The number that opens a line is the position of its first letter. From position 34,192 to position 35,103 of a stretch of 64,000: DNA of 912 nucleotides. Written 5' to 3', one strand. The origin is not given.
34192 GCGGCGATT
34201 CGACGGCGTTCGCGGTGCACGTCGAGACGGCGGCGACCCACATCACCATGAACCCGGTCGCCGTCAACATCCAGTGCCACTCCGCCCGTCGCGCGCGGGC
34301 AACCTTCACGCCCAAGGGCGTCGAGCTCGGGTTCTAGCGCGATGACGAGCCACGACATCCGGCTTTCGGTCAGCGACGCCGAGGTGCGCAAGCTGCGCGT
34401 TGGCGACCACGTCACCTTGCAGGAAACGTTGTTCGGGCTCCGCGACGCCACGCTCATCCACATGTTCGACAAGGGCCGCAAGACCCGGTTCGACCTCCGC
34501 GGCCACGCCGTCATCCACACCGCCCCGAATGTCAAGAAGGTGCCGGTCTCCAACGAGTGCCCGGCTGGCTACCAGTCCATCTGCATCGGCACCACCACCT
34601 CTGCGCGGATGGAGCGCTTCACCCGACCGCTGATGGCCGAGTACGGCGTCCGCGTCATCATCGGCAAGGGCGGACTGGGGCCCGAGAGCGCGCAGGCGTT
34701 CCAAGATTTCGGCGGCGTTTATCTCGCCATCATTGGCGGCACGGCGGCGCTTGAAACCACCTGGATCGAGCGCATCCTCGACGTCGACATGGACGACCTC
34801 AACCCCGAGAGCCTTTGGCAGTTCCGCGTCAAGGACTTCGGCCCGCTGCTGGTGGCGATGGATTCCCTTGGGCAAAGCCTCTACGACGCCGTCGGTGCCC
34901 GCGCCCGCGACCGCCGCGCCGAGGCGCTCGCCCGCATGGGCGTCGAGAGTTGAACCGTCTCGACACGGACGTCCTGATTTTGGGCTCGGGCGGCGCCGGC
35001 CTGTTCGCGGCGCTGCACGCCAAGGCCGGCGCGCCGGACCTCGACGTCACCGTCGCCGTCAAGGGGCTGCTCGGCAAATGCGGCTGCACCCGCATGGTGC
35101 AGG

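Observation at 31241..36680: Non-canonical succinate-dehydrogenase-like operon: Fe-S subunit, two anchors, TauE permease, two-subunit Fe-S hydro-lyase, then the flavoprotein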

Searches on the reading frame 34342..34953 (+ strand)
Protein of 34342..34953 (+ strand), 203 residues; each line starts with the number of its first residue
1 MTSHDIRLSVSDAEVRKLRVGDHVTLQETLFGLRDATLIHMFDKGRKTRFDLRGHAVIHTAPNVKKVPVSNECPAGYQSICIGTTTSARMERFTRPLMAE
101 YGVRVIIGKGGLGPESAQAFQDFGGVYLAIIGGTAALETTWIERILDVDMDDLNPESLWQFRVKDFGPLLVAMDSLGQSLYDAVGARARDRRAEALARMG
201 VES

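Call 10: search_protein_families(library=pfam, proteins=[window:34342-34953:+], max_evalue=0.01)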
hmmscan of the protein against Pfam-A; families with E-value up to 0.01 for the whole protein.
window:34342-34953:+ (203 aa): 1 family
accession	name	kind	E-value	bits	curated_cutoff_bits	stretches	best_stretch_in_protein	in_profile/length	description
PF05683.17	Fumerase_C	-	2e-30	106.2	22.2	1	9-183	34-204/205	Fumarase C-terminus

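Call 11: search_protein_families(library=ncbifam, proteins=[window:34342-34953:+], max_evalue=0.01)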
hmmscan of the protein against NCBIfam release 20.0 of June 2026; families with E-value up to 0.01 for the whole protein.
window:34342-34953:+ (203 aa): 8 families
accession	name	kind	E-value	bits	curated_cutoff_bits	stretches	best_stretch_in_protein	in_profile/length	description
TIGR00723.1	ttdB_fumA_fumB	subfamily_domain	1.6e-41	142.1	145.15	1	14-182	2-168/169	FumA C-terminus/TtdB family hydratase beta subunit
NF006082.0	PRK08228.1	equivalog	5.8e-40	137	264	1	6-196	6-194/205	L(+)-tartrate dehydratase subunit beta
NF004708.0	PRK06043.1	equivalog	3e-35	121.5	269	1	6-191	5-186/192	fumarate hydratase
NF006253.0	PRK08395.1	equivalog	4e-28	98.2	244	1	7-182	6-164/166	fumarate hydratase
NF005310.0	PRK06842.1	equivalog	1.1e-22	80.7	238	1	6-183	5-175/185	Fe-S-containing hydro-lyase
NF011919.0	PRK15390.1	equivalog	1.9e-13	49.5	1105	1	38-183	400-537/548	class I fumarate hydratase FumA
NF011920.0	PRK15391.1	subfamily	7.5e-13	47.6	1094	1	36-183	398-537/548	class I fumarate hydratase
NF011921.0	PRK15392.1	equivalog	1.1e-08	34.1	1060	1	14-183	372-536/550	class I fumarate hydratase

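Call 43: search_solved_structures(query=window:34342-34953:+, max_evalue=0.001, show_alignments=4)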
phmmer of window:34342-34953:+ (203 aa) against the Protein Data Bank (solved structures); distinct sequences matched with E-value up to 0.001: 10.
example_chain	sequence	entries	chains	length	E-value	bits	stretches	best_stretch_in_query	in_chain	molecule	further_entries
7xky_B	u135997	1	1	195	1.3e-30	109.5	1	12-193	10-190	Fumarate hydratase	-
5dni_A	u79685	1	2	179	4.3e-29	104.5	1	12-182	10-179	Putative L(+)-tartrate dehydratase subunit beta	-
2isb_A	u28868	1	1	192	3.4e-21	78.7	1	4-181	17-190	Fumarase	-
6mso_A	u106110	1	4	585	2.5e-12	49.8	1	40-182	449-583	fumarate hydratase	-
6upo_A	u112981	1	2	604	2.6e-11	46.5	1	19-182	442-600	Fumarate hydratase 2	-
5l2r_A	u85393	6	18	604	2.6e-11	46.5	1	19-182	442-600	Fumarate hydratase | fumarate hydratase 2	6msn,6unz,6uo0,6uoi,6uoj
6uqm_A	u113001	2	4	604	2.6e-11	46.5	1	19-182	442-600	Fumarate hydratase 2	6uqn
6uq8_A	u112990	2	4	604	6e-11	45.3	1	72-182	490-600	Fumarate hydratase 2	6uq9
6up9_A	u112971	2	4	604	1.3e-10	44.2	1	19-182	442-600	Fumarate hydratase 2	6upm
6uqb_A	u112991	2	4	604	1.8e-10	43.7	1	19-182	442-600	Fumarate hydratase 2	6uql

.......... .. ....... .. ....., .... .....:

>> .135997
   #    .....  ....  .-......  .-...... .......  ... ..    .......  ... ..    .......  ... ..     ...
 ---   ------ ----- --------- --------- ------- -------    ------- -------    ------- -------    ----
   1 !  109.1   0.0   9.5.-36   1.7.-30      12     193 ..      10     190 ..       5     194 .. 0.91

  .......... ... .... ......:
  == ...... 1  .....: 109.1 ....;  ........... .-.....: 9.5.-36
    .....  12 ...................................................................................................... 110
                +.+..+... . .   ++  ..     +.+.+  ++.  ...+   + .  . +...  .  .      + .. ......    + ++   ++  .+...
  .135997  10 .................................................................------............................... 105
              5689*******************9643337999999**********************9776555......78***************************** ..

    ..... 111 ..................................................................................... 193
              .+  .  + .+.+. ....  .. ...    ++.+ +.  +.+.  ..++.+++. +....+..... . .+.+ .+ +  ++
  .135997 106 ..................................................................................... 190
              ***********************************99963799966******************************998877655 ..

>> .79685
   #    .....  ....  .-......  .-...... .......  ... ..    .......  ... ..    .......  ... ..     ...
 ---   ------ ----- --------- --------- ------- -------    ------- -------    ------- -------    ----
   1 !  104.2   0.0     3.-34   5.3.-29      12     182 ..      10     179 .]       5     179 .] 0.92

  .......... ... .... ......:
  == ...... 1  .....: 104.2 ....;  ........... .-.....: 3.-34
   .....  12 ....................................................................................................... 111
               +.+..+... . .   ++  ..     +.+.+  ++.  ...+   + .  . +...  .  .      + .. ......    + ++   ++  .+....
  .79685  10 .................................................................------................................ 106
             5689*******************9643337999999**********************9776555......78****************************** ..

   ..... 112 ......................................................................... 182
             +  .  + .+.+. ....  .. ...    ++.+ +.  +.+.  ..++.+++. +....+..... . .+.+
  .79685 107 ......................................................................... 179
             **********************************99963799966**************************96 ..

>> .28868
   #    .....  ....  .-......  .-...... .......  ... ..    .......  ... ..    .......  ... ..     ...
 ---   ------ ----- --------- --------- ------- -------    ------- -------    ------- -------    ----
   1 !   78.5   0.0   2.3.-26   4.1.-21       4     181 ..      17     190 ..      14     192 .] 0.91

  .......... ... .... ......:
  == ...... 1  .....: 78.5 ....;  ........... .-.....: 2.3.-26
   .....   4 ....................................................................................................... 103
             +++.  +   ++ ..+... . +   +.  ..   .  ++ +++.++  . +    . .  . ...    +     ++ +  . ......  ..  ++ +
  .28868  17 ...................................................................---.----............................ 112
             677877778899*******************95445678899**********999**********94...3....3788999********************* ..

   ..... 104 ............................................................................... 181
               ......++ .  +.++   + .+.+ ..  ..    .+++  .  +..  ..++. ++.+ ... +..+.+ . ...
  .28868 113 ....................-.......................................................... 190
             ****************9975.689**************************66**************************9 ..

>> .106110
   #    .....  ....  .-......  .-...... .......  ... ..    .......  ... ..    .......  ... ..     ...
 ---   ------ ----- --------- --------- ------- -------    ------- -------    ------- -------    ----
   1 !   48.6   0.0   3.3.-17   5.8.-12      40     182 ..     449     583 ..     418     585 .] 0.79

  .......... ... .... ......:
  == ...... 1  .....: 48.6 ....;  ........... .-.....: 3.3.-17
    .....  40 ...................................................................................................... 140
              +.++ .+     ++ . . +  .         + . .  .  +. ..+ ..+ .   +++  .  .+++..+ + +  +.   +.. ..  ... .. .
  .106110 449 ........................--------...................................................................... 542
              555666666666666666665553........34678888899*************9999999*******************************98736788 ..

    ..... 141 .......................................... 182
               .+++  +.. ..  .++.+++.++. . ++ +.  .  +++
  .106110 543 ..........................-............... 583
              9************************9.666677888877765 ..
